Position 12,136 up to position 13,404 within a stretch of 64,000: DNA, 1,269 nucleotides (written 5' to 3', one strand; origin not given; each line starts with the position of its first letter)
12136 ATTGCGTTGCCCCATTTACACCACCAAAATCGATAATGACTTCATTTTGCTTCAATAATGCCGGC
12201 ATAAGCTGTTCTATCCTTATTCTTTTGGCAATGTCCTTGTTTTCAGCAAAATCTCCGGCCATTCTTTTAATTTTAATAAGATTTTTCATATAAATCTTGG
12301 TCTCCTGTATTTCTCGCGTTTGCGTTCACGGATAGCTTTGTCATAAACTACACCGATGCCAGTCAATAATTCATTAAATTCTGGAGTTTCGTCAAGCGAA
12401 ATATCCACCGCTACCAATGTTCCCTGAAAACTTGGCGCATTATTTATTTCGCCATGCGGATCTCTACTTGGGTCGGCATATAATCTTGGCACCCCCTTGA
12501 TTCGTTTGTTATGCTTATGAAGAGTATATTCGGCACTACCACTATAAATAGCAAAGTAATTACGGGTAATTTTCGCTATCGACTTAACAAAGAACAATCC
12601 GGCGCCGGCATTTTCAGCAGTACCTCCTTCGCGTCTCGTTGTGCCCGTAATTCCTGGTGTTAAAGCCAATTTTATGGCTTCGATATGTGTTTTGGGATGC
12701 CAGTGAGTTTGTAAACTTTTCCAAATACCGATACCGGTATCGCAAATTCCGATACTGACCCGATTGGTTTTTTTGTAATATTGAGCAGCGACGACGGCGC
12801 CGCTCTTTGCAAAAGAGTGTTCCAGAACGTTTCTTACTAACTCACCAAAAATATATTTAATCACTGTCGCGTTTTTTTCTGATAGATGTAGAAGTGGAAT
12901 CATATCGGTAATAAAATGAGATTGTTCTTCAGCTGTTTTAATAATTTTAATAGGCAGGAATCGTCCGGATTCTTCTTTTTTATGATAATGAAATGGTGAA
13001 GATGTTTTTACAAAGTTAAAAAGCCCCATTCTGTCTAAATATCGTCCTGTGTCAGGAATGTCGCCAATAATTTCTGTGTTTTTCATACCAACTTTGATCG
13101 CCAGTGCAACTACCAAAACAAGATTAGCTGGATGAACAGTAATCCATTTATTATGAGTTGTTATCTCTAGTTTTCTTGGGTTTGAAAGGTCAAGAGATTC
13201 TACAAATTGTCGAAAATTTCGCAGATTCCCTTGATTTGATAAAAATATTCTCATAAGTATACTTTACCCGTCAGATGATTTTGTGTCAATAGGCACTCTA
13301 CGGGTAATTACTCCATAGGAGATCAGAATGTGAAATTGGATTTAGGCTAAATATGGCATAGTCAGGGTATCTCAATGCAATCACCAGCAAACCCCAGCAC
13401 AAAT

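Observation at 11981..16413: Two STAS-like (DUF4325) + GHKL-ATPase gene pairs, one fused to an HTH, bracketing an AbiE cassette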

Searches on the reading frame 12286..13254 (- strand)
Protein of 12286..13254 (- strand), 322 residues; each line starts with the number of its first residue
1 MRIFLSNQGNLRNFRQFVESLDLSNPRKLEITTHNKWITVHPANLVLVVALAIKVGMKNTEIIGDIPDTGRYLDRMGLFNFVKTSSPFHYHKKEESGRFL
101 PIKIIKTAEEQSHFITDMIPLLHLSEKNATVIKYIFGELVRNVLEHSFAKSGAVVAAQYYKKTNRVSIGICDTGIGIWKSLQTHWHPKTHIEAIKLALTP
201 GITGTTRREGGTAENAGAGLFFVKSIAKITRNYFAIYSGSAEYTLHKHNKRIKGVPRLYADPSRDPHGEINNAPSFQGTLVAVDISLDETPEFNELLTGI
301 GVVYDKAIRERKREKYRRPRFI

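Call 3: search_protein_families(library=pfam, proteins=[window:12286-13254:-], max_evalue=0.1)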
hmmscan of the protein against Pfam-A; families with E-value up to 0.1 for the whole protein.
window:12286-13254:- (322 aa): 2 families
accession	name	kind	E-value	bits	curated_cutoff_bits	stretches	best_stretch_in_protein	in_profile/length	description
PF02518.31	HATPase_c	-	0.00013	22.8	26.4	1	132-228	6-85/111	Histidine kinase-, DNA gyrase B-, and HSP90-like ATPase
PF13581.12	HATPase_c_2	-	0.0026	18.2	27.4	1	114-227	14-109/127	Histidine kinase-like ATPase domain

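Call 4: search_protein_families(library=padloc, proteins=[window:12286-13254:-], max_evalue=0.1)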
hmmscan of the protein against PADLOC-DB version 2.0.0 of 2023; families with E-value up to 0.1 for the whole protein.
window:12286-13254:- (322 aa): 1 family
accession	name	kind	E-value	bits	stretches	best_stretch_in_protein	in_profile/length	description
PDLC02567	DrmA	-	4.3e-15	51.9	1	38-245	44-247/1750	DrmA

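Call 5: search_protein_families(library=ncbifam, proteins=[window:12286-13254:-], max_evalue=0.1)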
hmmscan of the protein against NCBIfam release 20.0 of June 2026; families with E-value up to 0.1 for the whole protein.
window:12286-13254:- (322 aa): 4 families
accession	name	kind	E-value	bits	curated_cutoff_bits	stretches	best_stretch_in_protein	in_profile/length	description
TIGR01925.2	spIIAB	equivalog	0.0072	16.2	135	1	122-178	28-85/137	anti-sigma F factor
NF046044.1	PnpS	equivalog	0.0072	15.4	400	1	125-180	279-332/390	two-component system histidine kinase PnpS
NF004051.0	PRK05571.1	subfamily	0.051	13.3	135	1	145-177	41-73/149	ribose-5-phosphate isomerase B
NF008298.1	PRK11086.1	subfamily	0.055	11.9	520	0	125-184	417-476/529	DcuS/MalK family sensor histidine kinase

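Call 14: search_solved_structures(query=window:12286-13254:-, max_evalue=10, show_alignments=2)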
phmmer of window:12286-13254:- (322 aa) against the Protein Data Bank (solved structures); distinct sequences matched with E-value up to 10: 0.

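Call 20: find_homologous_proteins(query=window:12286-13254:-)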
Query window:12286-13254:- (322 aa): 2704 proteins with E <= 0.001 among 7498 candidates; the best 120 are listed.
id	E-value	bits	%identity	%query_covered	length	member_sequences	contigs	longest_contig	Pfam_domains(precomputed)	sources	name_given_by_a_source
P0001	1.2e-214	729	100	100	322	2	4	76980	-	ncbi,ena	-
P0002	1.1e-189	647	87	100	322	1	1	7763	-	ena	-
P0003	2.4e-189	646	87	100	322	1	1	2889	-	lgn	-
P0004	2.1e-181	620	84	100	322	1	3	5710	-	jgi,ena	-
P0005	5.8e-178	609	81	100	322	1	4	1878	-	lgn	-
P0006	2.2e-177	607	81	100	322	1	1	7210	-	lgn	-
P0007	4.5e-177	606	81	100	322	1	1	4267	-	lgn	-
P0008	4.2e-176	603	80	100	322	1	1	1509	-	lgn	-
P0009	4.3e-176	603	81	100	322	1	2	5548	-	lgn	-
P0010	4.6e-176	602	80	100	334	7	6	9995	-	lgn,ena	-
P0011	5.2e-176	602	80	100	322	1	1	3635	-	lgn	-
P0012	5.9e-176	602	80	100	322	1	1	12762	-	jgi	-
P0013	7.3e-176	602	80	100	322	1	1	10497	-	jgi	jgi:anti-sigma regulatory factor (Ser/Thr protein kinase)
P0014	8.3e-176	602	81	100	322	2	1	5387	-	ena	-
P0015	1.1e-175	601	80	100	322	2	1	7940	-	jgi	-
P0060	2.0e-171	587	79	100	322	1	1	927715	-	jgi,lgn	jgi:anti-sigma regulatory factor (Ser/Thr protein kinase)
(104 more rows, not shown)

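Call 22: find_encoding_contigs(protein=P0060, flank=8000, max_places=3)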
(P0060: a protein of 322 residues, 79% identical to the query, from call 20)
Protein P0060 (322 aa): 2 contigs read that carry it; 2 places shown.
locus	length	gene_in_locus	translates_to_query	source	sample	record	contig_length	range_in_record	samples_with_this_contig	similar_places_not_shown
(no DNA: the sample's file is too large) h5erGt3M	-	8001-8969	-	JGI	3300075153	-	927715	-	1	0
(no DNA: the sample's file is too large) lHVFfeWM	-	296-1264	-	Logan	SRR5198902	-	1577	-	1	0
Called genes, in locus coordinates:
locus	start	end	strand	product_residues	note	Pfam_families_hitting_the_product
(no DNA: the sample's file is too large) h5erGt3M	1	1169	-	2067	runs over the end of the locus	-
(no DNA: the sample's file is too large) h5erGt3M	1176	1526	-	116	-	-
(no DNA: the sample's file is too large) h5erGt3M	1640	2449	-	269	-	-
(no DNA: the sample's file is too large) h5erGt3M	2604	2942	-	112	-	-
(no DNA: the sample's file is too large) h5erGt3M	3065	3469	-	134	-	-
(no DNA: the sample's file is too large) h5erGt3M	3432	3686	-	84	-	-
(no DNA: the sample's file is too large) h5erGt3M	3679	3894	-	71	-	-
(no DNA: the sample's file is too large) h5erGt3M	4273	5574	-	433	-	-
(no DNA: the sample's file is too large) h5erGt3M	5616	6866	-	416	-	PF01569:PAP2, PF14378:PAP2_3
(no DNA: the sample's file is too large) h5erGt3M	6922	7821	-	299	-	PF01177:Asp_Glu_race (weak)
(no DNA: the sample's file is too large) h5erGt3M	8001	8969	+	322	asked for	-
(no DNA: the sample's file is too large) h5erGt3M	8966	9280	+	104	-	PF14213:DUF4325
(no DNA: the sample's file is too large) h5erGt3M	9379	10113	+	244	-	PF05949:DUF881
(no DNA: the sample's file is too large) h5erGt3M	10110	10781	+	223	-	PF05949:DUF881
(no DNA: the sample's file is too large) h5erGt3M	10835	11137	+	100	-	-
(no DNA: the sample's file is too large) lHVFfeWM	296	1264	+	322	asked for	-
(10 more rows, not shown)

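Call 26: find_related_loci(query=window:12286-13254:-, collection=genome_contigs, flank=6000)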
Query window:12286-13254:- (322 aa) in genome_contigs; peptide patterns used: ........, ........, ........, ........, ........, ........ (x = any residue, [..] = any of these).
31 stretches matched a pattern, but none encodes a relative of the query by tblastn (E <= 1e-3).

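Call 28: find_related_loci(query=A1, collection=genome_contigs, flank=6000)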
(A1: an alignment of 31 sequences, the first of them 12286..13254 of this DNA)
Query A1 (322 aa) in genome_contigs; peptide patterns used: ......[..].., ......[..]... (x = any residue, [..] = any of these).
390 stretches matched a pattern; 379 encode a relative of the query (tblastn E <= 1e-3); the best 80 are kept; 80 distinct loci.
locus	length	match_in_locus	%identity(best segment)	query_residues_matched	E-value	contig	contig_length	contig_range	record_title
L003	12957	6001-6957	78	1-319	6e-179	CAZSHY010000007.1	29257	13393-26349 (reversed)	MAG TPA_asm: uncultured Pseudomonadales bacterium isolate SRP286056_co1_709 genome assembly, contig: NODE_1784_length_29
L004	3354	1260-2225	77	1-322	0e+0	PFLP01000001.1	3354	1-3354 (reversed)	MAG: Candidatus Pacebacteria bacterium CG_4_10_14_0_8_um_filter_42_14 CG_4_10_14_0.8_um_filter_scaffold_23324_c, whole g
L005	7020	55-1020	77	1-322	4e-178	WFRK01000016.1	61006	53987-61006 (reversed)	MAG: Candidatus Microgenomates bacterium isolate S014_60 k151_158821, whole genome shotgun sequence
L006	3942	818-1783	78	1-322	0e+0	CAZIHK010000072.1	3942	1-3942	MAG TPA_asm: uncultured Candidatus Saccharibacteria bacterium isolate binchicken_co18_546 genome assembly, contig: k141_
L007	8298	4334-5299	78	1-322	3e-178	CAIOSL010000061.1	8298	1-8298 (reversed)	uncultured bacterium isolate A14_bin-2522 genome assembly, contig: bin-2522:61/97, whole genome shotgun sequence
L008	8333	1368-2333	79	1-322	1e-177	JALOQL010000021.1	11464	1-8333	MAG: Candidatus Paceibacterota bacterium isolate Prado154 scaffold_9215, whole genome shotgun sequence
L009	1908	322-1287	78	1-322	0e+0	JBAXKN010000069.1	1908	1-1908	MAG: Candidatus Saccharibacteria bacterium isolate ELA402 MAG402_69, whole genome shotgun sequence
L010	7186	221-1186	81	1-322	6e-176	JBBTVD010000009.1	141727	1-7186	MAG: Patescibacteria group bacterium isolate H14-bin010_1 H14_bin010_1_000000000009, whole genome shotgun sequence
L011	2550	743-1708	80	1-322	0e+0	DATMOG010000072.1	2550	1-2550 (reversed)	MAG TPA_asm: Candidatus Sulfotelmatobacter sp. isolate SMAG_U12870 k141_2427407, whole genome shotgun sequence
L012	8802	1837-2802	76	1-322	8e-176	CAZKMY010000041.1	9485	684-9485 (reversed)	MAG TPA_asm: uncultured Pseudomonadales bacterium isolate SRP263991_co6_38 genome assembly, contig: NODE_9294_length_948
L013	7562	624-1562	79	1-313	2e-175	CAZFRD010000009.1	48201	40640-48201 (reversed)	MAG TPA_asm: uncultured Pseudomonadales bacterium isolate SRP192515_co1_183 genome assembly, contig: NODE_514_length_482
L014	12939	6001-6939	80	1-313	2e-175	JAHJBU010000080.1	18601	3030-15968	MAG: Patescibacteria group bacterium isolate Modern_marine.mb.272 Modern_marine.mb.272_k141_1986439, whole genome shotgu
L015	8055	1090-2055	75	1-322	3e-173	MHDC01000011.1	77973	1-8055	MAG: Microgenomates group bacterium RBG_16_45_19 RBG_16_scaffold_175, whole genome shotgun sequence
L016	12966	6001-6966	79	1-322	3e-173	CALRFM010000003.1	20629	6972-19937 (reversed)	MAG: Patescibacteria group bacterium isolate TH-Jun18-152 genome assembly, contig: TH-Jun18-C5448, whole genome shotgun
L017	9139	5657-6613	80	1-319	5e-172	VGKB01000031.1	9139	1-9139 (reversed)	MAG: Candidatus Moraniibacteriota bacterium isolate K_DeepCast_150m_m2_305 K_DeepCast_150m_m2_305_Ga0194126_10015802, wh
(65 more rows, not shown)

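Call 33: search_protein_families(library=pfam, alignment_id=A2, max_evalue=0.00001)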
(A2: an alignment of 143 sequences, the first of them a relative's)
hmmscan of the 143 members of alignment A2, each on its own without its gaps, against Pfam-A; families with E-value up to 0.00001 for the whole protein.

A. member 1, L003:5140-5424:+ (95 aa): 0 families

B. families by the number of members that match (of 143 scanned): 140 families (the first 25 are shown)
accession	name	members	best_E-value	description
PF01926.29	MMR_HSR1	3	9.8e-23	50S ribosome-binding GTPase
PF13671.12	AAA_33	3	9.1e-20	AAA domain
PF01420.25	Methylase_S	2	1.4e-44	Type I restriction modification DNA specificity domain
PF00005.33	ABC_tran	2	1.5e-37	ABC transporter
PF00535.33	Glycos_transf_2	2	9.5e-23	Glycosyl transferase family 2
PF00549.24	Ligase_CoA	2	5e-20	CoA-ligase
PF13304.12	AAA_21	2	1e-17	AAA domain, putative AbiEii toxin, Type IV TA system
PF00702.32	Hydrolase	2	6e-16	haloacid dehalogenase-like hydrolase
PF00293.34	NUDIX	2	2.9e-13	NUDIX domain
PF13641.12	Glyco_tranf_2_3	2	9.1e-13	Glycosyltransferase like family 2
PF02463.25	SMC_N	2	1.3e-10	RecF/RecN/SMC N terminal domain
PF13508.13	Acetyltransf_7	2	2.7e-10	Acetyltransferase (GNAT) domain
PF00583.31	Acetyltransf_1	2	3.3e-10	Acetyltransferase (GNAT) family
PF13673.13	Acetyltransf_10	2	5.3e-09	Acetyltransferase (GNAT) domain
PF13555.12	AAA_29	2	5.2e-07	P-loop containing region of AAA domain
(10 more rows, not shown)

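Call 46: find_related_loci(query=A1, collection=viral_contigs, flank=6000)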
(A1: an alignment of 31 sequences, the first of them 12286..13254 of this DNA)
Query A1 (322 aa) in viral_contigs; peptide patterns used: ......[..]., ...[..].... (x = any residue, [..] = any of these).
68 stretches matched a pattern; 3 encode a relative of the query (tblastn E <= 1e-3); 3 distinct loci.
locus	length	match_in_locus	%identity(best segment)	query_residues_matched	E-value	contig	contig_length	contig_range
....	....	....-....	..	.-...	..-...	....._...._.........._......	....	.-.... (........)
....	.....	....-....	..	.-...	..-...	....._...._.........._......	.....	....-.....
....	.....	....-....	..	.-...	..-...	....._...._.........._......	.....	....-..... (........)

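Call 64: predict_structure(alignment_id=A1)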
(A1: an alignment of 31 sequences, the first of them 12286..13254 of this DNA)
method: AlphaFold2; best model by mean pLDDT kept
length: 322 residues; sequences in the alignment: 31
mean_pLDDT: 60.3   pTM: 0.65
mean pLDDT of the five models: 60.3, 56.8, 46.6, 42.1, 40.2
residues with pLDDT >= 90: 23; 70-90: 111; 50-70: 63; < 50: 125
segments of 3 or more residues with pLDDT < 50: 175-277, 299-305, 314-322
pLDDT, mean of each block of 10 residues (from residue 1): 74 63 82 79 84 89 87 89 91 69 83 78 76 68 57 82 76 46 32 34 31 28 34 41 37 34 37 51 63 50 48 41 32
secondary structure, 60 per line:
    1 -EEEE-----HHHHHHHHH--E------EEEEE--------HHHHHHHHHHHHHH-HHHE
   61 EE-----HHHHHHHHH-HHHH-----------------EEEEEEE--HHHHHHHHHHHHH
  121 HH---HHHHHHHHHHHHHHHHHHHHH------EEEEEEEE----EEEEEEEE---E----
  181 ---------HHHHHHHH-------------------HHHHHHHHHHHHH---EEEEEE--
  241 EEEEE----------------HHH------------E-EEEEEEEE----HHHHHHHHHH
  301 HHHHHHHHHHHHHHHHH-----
elements in order: E2-5 H11-19 E29-33 H42-55 E60-62 H68-76 H78-81 E99-105 H108-122 H126-146 E153-160 E165-172 H190-197 H217-229 E233-238 E241-245 E279-286 H291-317

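Call 69: fold_search(model_id=the predicted structure, library=pdb)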
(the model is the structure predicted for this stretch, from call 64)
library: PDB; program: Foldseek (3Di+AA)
matches with E <= 10: 558; with E <= 0.001: 0
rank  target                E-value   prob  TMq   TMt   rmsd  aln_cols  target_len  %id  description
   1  1tid_A                1.6e-03  1.00  0.29  0.60   5.1       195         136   13  Crystal Structures of the ADP and ATP bound forms of the Bacillus Anti-sigma factor SpoIIAB in complex with the Anti-a (released 2004-06-15)
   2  1til_E                3.8e-03  1.00  0.31  0.62   5.3       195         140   15  Crystal Structures of the ADP and ATP bound forms of the Bacillus Anti-sigma factor SpoIIAB in complex with the Anti-a (released 2004-06-15)
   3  1tid_C                4.5e-03  1.00  0.30  0.62   5.2       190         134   16  Crystal Structures of the ADP and ATP bound forms of the Bacillus Anti-sigma factor SpoIIAB in complex with the Anti-a (released 2004-06-15)
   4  1l0o_A                4.8e-03  1.00  0.30  0.60   5.7       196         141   14  Crystal Structure of the Bacillus stearothermophilus Anti-Sigma Factor SpoIIAB with the Sporulation Sigma Factor Sigma (released 2002-04-03)
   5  1thn_A                8.1e-03  0.98  0.28  0.58   5.7       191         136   16  Crystal Structures of the ADP and ATP bound forms of the Bacillus Anti-sigma factor SpoIIAB in complex with the Anti-a (released 2004-06-15)
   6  1th8_A                9.2e-03  0.99  0.28  0.57   5.5       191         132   14  Crystal Structures of the ADP and ATP bound forms of the Bacillus Anti-sigma factor SpoIIAB in complex with the Anti-a (released 2004-06-15)
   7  7yd4                  1.4e-02  0.63  0.21  0.33  12.6       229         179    9  Crystal structure of an N terminal truncated secreted protein, Rv0398c from Mycobacterium tuberculosis (released 2023-06-28)
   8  6kko_A                1.6e-02  0.96  0.27  0.47   9.6       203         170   10  The crystal structure of SiaB-SiaC complex from Pseudomonas aeruginosa (released 2020-06-10)
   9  8ih8_C                1.2e-01  0.77  0.24  0.53   8.9       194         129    8  anti-sigmaF factor and Anti-sigmaF factor antagonist complex(usfx-RsfB) (released 2024-02-28)
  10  8jzt_B                1.7e-01  0.63  0.24  0.52   7.3       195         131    7  The sigF and anti-sigma factor complex (released 2024-10-16)
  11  5m7f_B                1.8e-01  0.08  0.13  0.14  13.6       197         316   12  Human porphobilinogen deaminase in complex with DPM cofactor (released 2017-11-15)
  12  8jzt_D                1.9e-01  0.63  0.23  0.50   9.1       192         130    6  The sigF and anti-sigma factor complex (released 2024-10-16)
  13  3sl2                  2.0e-01  0.51  0.22  0.42   6.4       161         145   13  ATP Forms a Stable Complex with the Essential Histidine Kinase WalK (YycG) Domain (released 2012-06-27)
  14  5m6r_A                2.0e-01  0.09  0.15  0.14  12.7       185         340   14  Human porphobilinogen deaminase in complex with reaction intermediate (released 2017-11-15)
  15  7ccx_A                2.2e-01  0.08  0.14  0.14  12.3       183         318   14  Crystal structure of the holo form of human hydroxymethylbilane synthase (released 2021-03-17)
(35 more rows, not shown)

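Call 81: search_protein_representatives(alignment_id=A1)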
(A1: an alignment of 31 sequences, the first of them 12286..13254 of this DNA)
Query: 31 sequences, 322 profile positions. Proteins with E-value up to 0.001 (for the whole library): 2568; up to 1e-10: 598; up to 1e-30: 86. The best 150 are listed.
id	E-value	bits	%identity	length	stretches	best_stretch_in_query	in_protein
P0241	1.7e-110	385.5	-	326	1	1-321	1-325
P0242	7.1e-91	321.1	-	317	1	1-322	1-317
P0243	5.8e-84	298.3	-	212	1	114-322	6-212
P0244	3.2e-82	292.6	-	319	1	1-322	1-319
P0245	1.1e-81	290.8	-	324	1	1-321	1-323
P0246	1.8e-80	286.9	-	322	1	1-322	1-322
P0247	1.6e-78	280.5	-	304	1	22-321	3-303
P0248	1.6e-78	280.5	-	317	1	1-321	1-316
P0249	2.9e-78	279.6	-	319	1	1-320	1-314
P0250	3.1e-78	279.5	-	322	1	1-320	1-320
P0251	3.1e-77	276.3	-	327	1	1-321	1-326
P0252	1.3e-74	267.6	-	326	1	3-322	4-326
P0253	1.2e-70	254.6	-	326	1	7-318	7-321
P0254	5.6e-65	236.0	-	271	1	53-321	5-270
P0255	5.8e-65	235.9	-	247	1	75-322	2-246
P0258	7.5e-59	215.8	-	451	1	2-274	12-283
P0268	4.7e-55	203.3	-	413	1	2-318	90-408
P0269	1.3e-54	201.9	-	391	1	5-316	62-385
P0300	5.1e-41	157.2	-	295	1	2-168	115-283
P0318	4.4e-35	137.7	-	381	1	26-299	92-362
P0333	2.4e-28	115.6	-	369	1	118-225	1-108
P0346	4.4e-24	101.6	-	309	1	10-246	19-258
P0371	1.7e-20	89.8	-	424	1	60-240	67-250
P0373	2.3e-20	89.3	-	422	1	69-241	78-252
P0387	4.3e-19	85.2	-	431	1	69-241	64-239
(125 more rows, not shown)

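Call 84: search_protein_families(library=padloc, alignment_id=A2, max_evalue=0.00001)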
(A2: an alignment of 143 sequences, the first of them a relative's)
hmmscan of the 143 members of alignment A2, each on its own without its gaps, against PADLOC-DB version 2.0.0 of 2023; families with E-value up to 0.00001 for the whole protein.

A. member 1, L003:5140-5424:+ (95 aa): 0 families

B. families by the number of members that match (of 143 scanned): 329 families (the first 25 are shown)
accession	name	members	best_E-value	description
PDLC04140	mad8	4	2.2e-32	mads_8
PDLC03019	MTase_I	2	5.3e-210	Type I methyltransferase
PDLC03057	Specificity_I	2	1.6e-114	Type I specificity subunit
PDLC03144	Specificity_I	2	2.3e-111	Type I specificity subunit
PDLC03077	Specificity_I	2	1.2e-92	Type I specificity subunit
PDLC04135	mad3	2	3.2e-75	mads_3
PDLC04134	mad2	2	1e-51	mads_2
PDLC04879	PDC-S05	2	6.7e-50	-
PDLC04137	mad5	2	1.5e-49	mads_5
PDLC03119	Specificity_I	2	3.2e-46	Type I specificity subunit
PDLC04597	PDC-M36A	2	2e-45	-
PDLC03090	Specificity_I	2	1.6e-43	Type I specificity subunit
PDLC03101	Specificity_I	2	7.9e-34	Type I specificity subunit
PDLC03099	Specificity_I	2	3.3e-33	Type I specificity subunit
PDLC03068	Specificity_I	2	4.7e-33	Type I specificity subunit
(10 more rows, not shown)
